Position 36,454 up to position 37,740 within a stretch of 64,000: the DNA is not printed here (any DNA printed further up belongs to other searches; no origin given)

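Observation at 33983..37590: PreA-like reductase, dihydropyrimidinase-like enzyme and divergent carbamoyltransferase in one operon with carbamate kinase: phosphorolytic decarbamoylation in place of hydrolytic beta-ureidopropionase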

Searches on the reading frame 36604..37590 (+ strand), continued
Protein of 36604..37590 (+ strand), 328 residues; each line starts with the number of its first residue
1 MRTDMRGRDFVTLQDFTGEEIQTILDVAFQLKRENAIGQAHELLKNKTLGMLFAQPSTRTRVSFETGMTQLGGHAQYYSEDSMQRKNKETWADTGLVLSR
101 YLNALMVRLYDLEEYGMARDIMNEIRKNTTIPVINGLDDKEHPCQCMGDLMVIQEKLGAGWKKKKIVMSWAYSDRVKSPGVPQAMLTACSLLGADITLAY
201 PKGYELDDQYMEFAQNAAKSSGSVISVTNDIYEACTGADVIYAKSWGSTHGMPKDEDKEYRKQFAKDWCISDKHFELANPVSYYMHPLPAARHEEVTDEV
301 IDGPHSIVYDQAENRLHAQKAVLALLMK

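Call 67: find_encoding_contigs(protein=P0077, flank=10000, max_places=1)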
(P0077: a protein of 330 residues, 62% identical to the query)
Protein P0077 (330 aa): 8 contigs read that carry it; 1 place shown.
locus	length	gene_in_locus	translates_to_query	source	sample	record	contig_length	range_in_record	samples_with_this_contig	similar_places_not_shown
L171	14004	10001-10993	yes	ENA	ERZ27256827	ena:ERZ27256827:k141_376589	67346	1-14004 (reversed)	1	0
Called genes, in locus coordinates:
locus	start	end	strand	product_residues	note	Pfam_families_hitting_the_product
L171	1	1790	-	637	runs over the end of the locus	PF00496:SBP_bac_5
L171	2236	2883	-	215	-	PF00392:GntR, PF07729:FCD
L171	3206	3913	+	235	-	PF00392:GntR, PF07729:FCD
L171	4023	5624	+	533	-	PF00496:SBP_bac_5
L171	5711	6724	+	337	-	PF19300:BPD_transp_1_N, PF00528:BPD_transp_1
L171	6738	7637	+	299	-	PF12911:OppC_N (weak), PF00528:BPD_transp_1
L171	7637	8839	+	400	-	PF04389:Peptidase_M28, PF01546:Peptidase_M20, PF07687:M20_dimer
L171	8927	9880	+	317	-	PF00696:AA_kinase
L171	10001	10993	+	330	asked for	PF02729:OTCace_N, PF00185:OTCace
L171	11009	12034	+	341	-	PF02729:OTCace_N, PF00185:OTCace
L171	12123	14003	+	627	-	?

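Call 68: find_encoding_contigs(protein=P0093, flank=10000, max_places=1)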
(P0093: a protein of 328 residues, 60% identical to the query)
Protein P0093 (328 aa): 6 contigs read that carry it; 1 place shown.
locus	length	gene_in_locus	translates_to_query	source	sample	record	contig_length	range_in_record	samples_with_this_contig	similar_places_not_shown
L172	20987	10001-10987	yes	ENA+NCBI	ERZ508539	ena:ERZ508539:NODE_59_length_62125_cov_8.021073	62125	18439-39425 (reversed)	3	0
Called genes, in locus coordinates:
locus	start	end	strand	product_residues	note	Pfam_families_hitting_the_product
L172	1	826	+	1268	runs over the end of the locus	-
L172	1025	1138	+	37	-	-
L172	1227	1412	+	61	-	PF07927:HicA_toxin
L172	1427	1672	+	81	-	-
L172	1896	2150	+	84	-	PF07927:HicA_toxin (weak)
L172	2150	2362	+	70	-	PF21748:UPF0150, PF15919:HicB_lk_antitox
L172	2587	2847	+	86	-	PF13711:DUF4160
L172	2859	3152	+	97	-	PF10387:DUF2442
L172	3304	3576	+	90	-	-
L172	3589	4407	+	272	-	PF04607:RelA_SpoT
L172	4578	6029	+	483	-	PF00383:dCMP_cyt_deam_1, PF13749:HATPase_c_4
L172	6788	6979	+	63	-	-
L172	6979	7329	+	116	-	PF02452:PemK_toxin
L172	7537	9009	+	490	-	PF00291:PALP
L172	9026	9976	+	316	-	PF00696:AA_kinase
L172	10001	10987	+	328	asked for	PF02729:OTCace_N, PF00185:OTCace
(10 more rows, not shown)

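Call 69: find_encoding_contigs(protein=P0024, flank=10000, max_places=2)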
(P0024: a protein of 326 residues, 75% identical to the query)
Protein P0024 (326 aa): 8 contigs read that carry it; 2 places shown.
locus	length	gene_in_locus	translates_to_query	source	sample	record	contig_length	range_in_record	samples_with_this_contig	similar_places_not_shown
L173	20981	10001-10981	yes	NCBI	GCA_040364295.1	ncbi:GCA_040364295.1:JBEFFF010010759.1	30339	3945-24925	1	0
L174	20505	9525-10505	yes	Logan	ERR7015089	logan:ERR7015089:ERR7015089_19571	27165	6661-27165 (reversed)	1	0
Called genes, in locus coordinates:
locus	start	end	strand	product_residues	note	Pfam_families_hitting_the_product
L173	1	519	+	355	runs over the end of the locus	PF12679:ABC2_membrane_2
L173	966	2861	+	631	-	PF06506:PrpR_N, PF00989:PAS, PF13188:PAS_8 (weak), PF13426:PAS_9, PF00158:Sigma54_activat, PF14532:Sigma54_activ_2, PF00004:AAA (weak), PF25601:AAA_lid_14, +4 more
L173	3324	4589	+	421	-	PF00330:Aconitase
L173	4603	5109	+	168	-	PF06434:Aconitase_2_N (weak), PF00694:Aconitase_C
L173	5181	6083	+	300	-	PF02548:Pantoate_transf (faint), PF13714:PEP_mutase, PF00463:ICL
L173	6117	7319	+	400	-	PF01180:DHO_dh, PF13237:Fer4_10 (weak), PF14697:Fer4_21, PF12800:Fer4_4 (faint), PF12838:Fer4_7, PF00037:Fer4 (weak), PF12797:Fer4_2 (weak), PF12837:Fer4_6 (weak)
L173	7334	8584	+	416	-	PF14691:Fer4_20, PF00890:FAD_binding_2 (weak), PF01266:DAO (weak), PF01494:FAD_binding_3 (weak), PF03486:HI0933_like (weak), PF07992:Pyr_redox_2, PF12831:FAD_oxidored (weak), PF13450:NAD_binding_8, +6 more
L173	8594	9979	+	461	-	PF01979:Amidohydro_1, PF12890:DHOase (faint), PF07969:Amidohydro_3 (weak)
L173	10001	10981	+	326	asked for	PF02729:OTCace_N, PF00185:OTCace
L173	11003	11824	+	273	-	PF00795:CN_hydrolase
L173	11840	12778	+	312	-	PF00696:AA_kinase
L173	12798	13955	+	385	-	PF04303:PrpF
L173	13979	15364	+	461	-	PF03972:MmgE_PrpD_N, PF19305:MmgE_PrpD_C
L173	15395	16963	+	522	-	PF00005:ABC_tran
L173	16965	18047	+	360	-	PF02653:BPD_transp_2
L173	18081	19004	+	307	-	PF02653:BPD_transp_2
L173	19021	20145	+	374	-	PF02608:Bmp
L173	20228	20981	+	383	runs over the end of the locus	PF00465:Fe-ADH, PF13685:Fe-ADH_2, PF25137:ADH_Fe_C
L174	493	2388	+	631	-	PF06506:PrpR_N, PF00989:PAS, PF13188:PAS_8 (weak), PF13426:PAS_9, PF00158:Sigma54_activat, PF14532:Sigma54_activ_2, PF00004:AAA (weak), PF25601:AAA_lid_14, +4 more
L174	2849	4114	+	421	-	PF00330:Aconitase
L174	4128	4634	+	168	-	PF06434:Aconitase_2_N (weak), PF00694:Aconitase_C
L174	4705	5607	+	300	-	PF02548:Pantoate_transf (faint), PF13714:PEP_mutase, PF00463:ICL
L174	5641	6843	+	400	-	PF01180:DHO_dh, PF13237:Fer4_10 (weak), PF14697:Fer4_21, PF12800:Fer4_4 (faint), PF12838:Fer4_7, PF00037:Fer4 (weak), PF12797:Fer4_2 (weak), PF12837:Fer4_6 (weak)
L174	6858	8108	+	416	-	PF14691:Fer4_20, PF00890:FAD_binding_2 (weak), PF01266:DAO (weak), PF01494:FAD_binding_3 (weak), PF03486:HI0933_like (weak), PF07992:Pyr_redox_2, PF12831:FAD_oxidored (weak), PF13450:NAD_binding_8, +6 more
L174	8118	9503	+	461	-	PF01979:Amidohydro_1, PF12890:DHOase (faint), PF07969:Amidohydro_3 (weak)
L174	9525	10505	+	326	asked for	PF02729:OTCace_N, PF00185:OTCace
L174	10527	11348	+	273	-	PF00795:CN_hydrolase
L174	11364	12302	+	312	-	PF00696:AA_kinase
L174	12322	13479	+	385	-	PF04303:PrpF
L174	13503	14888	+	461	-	PF03972:MmgE_PrpD_N, PF19305:MmgE_PrpD_C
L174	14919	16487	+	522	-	PF00005:ABC_tran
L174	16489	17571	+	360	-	PF02653:BPD_transp_2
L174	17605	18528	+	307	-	PF02653:BPD_transp_2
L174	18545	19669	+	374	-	PF02608:Bmp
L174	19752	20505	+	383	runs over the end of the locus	PF00465:Fe-ADH, PF13685:Fe-ADH_2, PF25137:ADH_Fe_C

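Call 76: search_protein_families(library=ncbifam, proteins=[L173:5181-6083:+, L173:11003-11824:+, L173:19021-20145:+, L173:12798-13955:+, L173:20228-20980:+, L001:8603-9904:+, L087:2254-2964:+, L087:13860-15140:+, L087:7582-8652:+], max_evalue=1e-10)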
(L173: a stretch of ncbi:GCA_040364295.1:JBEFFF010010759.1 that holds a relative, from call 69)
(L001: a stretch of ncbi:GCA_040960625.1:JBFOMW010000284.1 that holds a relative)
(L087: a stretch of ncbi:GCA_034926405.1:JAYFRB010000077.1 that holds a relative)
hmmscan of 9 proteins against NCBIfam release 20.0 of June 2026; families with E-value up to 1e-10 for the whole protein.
L173:5181-6083:+ (300 aa): 8 families
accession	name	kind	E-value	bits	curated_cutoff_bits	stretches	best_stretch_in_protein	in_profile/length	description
TIGR02317.1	prpB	equivalog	7.7e-90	300.9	354.4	1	6-282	2-276/285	methylisocitrate lyase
TIGR02319.1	CPEP_Pphonmut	equivalog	1.4e-84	283.8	420.05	1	4-283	3-281/294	carboxyvinyl-carboxyphosphonate phosphorylmutase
NF008455.0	PRK11320.1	equivalog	1.7e-73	247.5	353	1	4-274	6-275/295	methylisocitrate lyase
TIGR02321.1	Pphn_pyruv_hyd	equivalog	8e-40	136.8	374.4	1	5-288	3-288/290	phosphonopyruvate hydrolase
TIGR02320.1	PEP_mutase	equivalog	1.7e-39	135.6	319.55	1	9-276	1-280/284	phosphoenolpyruvate mutase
NF011645.0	PRK15063.1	equivalog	3.4e-19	69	562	1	75-161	144-232/430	isocitrate lyase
TIGR01346.1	isocit_lyase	equivalog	2.7e-18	65.7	275.9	1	79-161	151-235/527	isocitrate lyase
NF005074.0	PRK06498.1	equivalog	2.5e-11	42.9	446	1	66-172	167-274/531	isocitrate lyase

L173:11003-11824:+ (273 aa): 11 families
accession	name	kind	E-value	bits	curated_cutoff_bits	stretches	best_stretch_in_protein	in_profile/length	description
NF040852.1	nitrile_Arch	equivalog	2.2e-43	148.3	500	1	7-267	2-261/262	nitrilase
TIGR03381.1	agmatine_aguB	equivalog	2.9e-41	141.6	410.25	1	7-269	2-279/279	N-carbamoylputrescine amidase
NF010588.0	PRK13981.1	equivalog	2.7e-26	92.1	479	1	4-245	3-246/546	NAD+ synthase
NF009803.0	PRK13287.1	equivalog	6.2e-26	90.9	406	1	19-254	34-268/333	formamidase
NF033621.1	de_GSH_amidase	exception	6.3e-25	88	355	1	9-263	3-255/260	deaminated glutathione amidase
NF007757.0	PRK10438.1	equivalog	3e-20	72.5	249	1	37-261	33-250/256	amidohydrolase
NF009802.0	PRK13286.1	equivalog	4.8e-19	68.5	427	1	36-253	46-268/345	aliphatic amidase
NF043013.1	DeGluthAmidYersProt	equivalog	6.3e-18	64.9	500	1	7-262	5-269/278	deaminated glutathione amidase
TIGR04048.1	nitrile_sll0784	equivalog_domain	1.7e-13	50.2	502.6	0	5-154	2-162/301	Nit6803 family nitrilase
TIGR00546.1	lnt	equivalog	1e-11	44.6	132.9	0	126-201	298-378/395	apolipoprotein N-acyltransferase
NF002730.0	PRK02628.1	equivalog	1.2e-11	43.5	473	0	7-123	14-126/677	NAD(+) synthase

L173:19021-20145:+ (374 aa): 1 family
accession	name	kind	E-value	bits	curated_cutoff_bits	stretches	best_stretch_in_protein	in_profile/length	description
NF047927.1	ABC_BMP_B6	equivalog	3.6e-14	52.7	400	1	44-323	2-288/314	putative B6 ABC transporter substrate-binding protein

L173:12798-13955:+ (385 aa): 2 families
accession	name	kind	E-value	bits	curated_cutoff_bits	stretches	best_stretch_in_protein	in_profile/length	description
NF033377.1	OMA_tautomer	equivalog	3.5e-104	348.5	440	1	13-379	1-348/349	4-oxalomesaconate tautomerase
TIGR02334.1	prpF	equivalog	2.3e-84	283.5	440.55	1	8-380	6-386/390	2-methylaconitate cis-trans isomerase PrpF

L173:20228-20980:+ (251 aa): 14 families
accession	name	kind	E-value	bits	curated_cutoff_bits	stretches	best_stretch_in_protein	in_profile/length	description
NF053866.1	CholDhdGbsBBac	equivalog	2.7e-69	233.7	550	1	6-249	12-258/392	choline dehydrogenase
NF041833.1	Fe_ADH_ErcA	equivalog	1.2e-65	222.1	550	1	12-248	11-247/382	alcohol dehydrogenase-like regulatory protein ErcA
TIGR02638.1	lactal_redase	equivalog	1.2e-65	221.7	523.15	1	4-247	2-247/379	lactaldehyde reductase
NF007911.0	PRK10624.1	equivalog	2.3e-57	194.7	537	1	10-248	9-247/382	lactaldehyde reductase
NF058672.1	4HyButDHCUPNE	equivalog_domain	3.3e-56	191.1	500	1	10-249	8-248/378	4-hydroxybutyrate dehydrogenase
NF050025.1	SulfAcetaldRedSarD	equivalog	3.5e-54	184.2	700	1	5-249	4-248/385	sulfoacetaldehyde reductase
NF007363.0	PRK09860.1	equivalog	2.8e-51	174.8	581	1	4-249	4-249/383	L-threonine dehydrogenase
NF010378.0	PRK13805.1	equivalog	5.1e-50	170.2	951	1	6-250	459-715/872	bifunctional acetaldehyde-CoA/alcohol dehydrogenase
TIGR03405.1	Phn_Fe-ADH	equivalog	7.9e-41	140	423.7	1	9-248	4-244/355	iron-containing alcohol dehydrogenase PsrA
NF011998.0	PRK15454.1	equivalog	1e-40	139.7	556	1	5-250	23-268/395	ethanolamine utilization ethanol dehydrogenase EutG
TIGR04266.1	NDMA_methanol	equivalog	8.5e-36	123.6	625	1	8-248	16-259/420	NDMA-dependent methanol dehydrogenase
NF011717.0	PRK15138.1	equivalog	4.5e-20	72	645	1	1-246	1-247/387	alcohol dehydrogenase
NF041822.1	daptide_DH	equivalog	4.8e-18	65.2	300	1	36-231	5-204/363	daptide-type RiPP biosynthesis dehydogenase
NF006941.0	PRK09423.1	subfamily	2.4e-12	46.4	336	1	5-209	4-186/367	glycerol dehydrogenase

L001:8603-9904:+ (433 aa): 18 families
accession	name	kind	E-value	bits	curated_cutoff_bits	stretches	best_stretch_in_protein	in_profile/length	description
NF009410.0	PRK12771.1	subfamily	2.7e-92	310.2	516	1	24-431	38-446/566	NAD(P)-binding protein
NF009414.0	PRK12778.1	equivalog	1.1e-86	291.8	1103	1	16-432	319-751/752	bifunctional dihydroorotate dehydrogenase B NAD binding subunit/NADPH-dependent glutamate synthase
TIGR01316.1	gltA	equivalog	3.2e-85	286.6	471.75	1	19-430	19-449/449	NADPH-dependent glutamate synthase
NF009454.0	PRK12814.1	equivalog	1.3e-82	278.2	916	1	7-431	80-501/657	putative NADPH-dependent glutamate synthase small subunit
TIGR01318.1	gltD_gamma_fam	subfamily_domain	1.5e-79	267.7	482.95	1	22-430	36-465/467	glutamate synthase, small subunit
NF009408.0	PRK12769.1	equivalog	7e-73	245.8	1003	1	21-431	220-652/659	formate-dependent uric acid utilization protein AegA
TIGR03315.1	Se_ygfK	equivalog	9.5e-68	228.6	835.3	1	22-426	433-835/1012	putative selenate reductase subunit YgfK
NF009413.0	PRK12775.1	equivalog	2e-63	214.6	1895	1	22-431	327-755/1006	putative trifunctional 2-polyprenylphenol hydroxylase/glutamate synthase subunit beta/ferritin domain-containing protein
NF009451.0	PRK12809.1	equivalog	2.1e-60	204.7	1154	1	17-426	199-630/639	formate-dependent uric acid utilization protein YgfT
NF010590.0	PRK13984.1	equivalog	2.3e-58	197.8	946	1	21-431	185-607/611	putative oxidoreductase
NF009409.0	PRK12770.1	subfamily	4.3e-51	174.1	343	1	122-432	12-352/360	putative glutamate synthase subunit beta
TIGR01317.1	GOGAT_sm_gam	subfamily_domain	2.6e-47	161.8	447.7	1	23-430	39-478/485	glutamate synthase small subunit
NF045663.1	diclust_near_Sec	equivalog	4.3e-38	130.9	530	1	26-250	10-229/759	pyridine nucleotide-disulfide oxidoreductase/dicluster-binding protein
NF009415.0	PRK12779.1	equivalog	1e-36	126.3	1519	1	39-426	213-622/944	putative bifunctional glutamate synthase subunit beta/2-polyprenylphenol hydroxylase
NF045599.1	bili_reduct_long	exception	1.2e-13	50.2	750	1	123-291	376-537/641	bilirubin reductase, long form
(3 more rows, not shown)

L087:2254-2964:+ (236 aa): 2 families
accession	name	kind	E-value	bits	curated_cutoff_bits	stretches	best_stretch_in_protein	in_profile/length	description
TIGR02990.1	ectoine_eutA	equivalog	2.5e-20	73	318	1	4-229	8-220/239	ectoine utilization protein EutA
NF052327.1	arylmal_decarb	equivalog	5.8e-13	49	225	1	59-234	54-218/231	arylmalonate decarboxylase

L087:13860-15140:+ (426 aa): 6 families
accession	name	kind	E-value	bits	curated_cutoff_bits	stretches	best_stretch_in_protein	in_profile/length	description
NF052593.1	NPN_racem_MAR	equivalog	3.6e-96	322.3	500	1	5-422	1-414/415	nickel-dependent malate racemase, LarAH6 family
NF033504.2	Ni_dep_LarA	equivalog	2.7e-80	270.2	460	1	5-417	2-417/422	nickel-dependent lactate racemase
NF052595.1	NPN_LarAH5_MAR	equivalog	6.4e-79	265.9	462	1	6-419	2-411/415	nickel-dependent malate racemase, LarAH5 family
NF052525.1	NPN_LarAH10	equivalog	1.9e-78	264.1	540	1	4-422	2-426/426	NPN-dependent 2-hydroxyacid racemase, LarAH10 family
NF052592.1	LarAH_14_15_16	equivalog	6.5e-24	84.2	740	1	29-204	35-212/520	NPN-dependent hydroxyacid isomerase, LarAH14/15/16 family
NF052594.1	NPN_18_hexonate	equivalog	3.7e-13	49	500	1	65-392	25-373/411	nickel-dependent putative hexonate epimerase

L087:7582-8652:+ (356 aa): 5 families
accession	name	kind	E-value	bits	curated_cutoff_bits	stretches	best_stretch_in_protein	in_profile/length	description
NF040650.1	sulfolac_dhydr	equivalog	5.9e-89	298.6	500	1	9-352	2-336/339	L-sulfolactate dehydrogenase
NF011599.0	PRK15025.1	equivalog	4.1e-71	240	356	1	9-341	2-330/349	ureidoglycolate dehydrogenase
TIGR03175.1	AllD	equivalog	6.9e-69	232.6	496.2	1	8-340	1-329/349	ureidoglycolate dehydrogenase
NF007504.0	PRK10098.1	equivalog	3.2e-64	217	336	1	7-351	4-346/360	malate/lactate/ureidoglycolate dehydrogenase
NF009750.0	PRK13260.1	equivalog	9.6e-43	146.5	316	1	9-343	2-330/332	3-dehydro-L-gulonate 2-dehydrogenase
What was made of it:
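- L173/L174: AcnLS, a PrpB/Dml-like lyase, PreA, PreT, Amh, TC, CN-hydrolase, CK, PrpF, PrpD and a Bmp-type ABC transporter (calls 69, 76).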

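Call 90: predict_structure(alignment_id=A1)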
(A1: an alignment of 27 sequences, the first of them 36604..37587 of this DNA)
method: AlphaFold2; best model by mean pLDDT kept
length: 328 residues; sequences in the alignment: 27
mean_pLDDT: 92.3   pTM: 0.91
mean pLDDT of the five models: 92.3, 91.9, 89.6, 88.4, 87.0
residues with pLDDT >= 90: 253; 70-90: 68; 50-70: 7; < 50: 0
segments of 3 or more residues with pLDDT < 50: none
pLDDT, mean of each block of 10 residues (from residue 1): 85 97 97 92 93 79 87 88 73 90 92 86 94 94 95 96 98 92 97 98 94 97 97 99 90 87 96 98 91 96 92 91 94
secondary structure, 60 per line:
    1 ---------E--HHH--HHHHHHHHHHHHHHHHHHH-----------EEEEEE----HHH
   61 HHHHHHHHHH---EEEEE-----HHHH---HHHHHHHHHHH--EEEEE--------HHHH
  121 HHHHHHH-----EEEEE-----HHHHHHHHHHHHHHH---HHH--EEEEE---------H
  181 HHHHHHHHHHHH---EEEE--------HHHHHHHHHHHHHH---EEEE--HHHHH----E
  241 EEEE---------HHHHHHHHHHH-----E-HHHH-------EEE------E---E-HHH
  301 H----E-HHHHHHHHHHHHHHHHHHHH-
elements in order: H18-36 E48-53 H58-70 E74-78 H84-87 H91-101 E104-108 H117-127 E133-137 H143-157 E166-170 H180-192 E196-199 H208-221 E225-228 H231-235 E240-244 H254-264 H272-275 E283-285 H298-301 H308-327
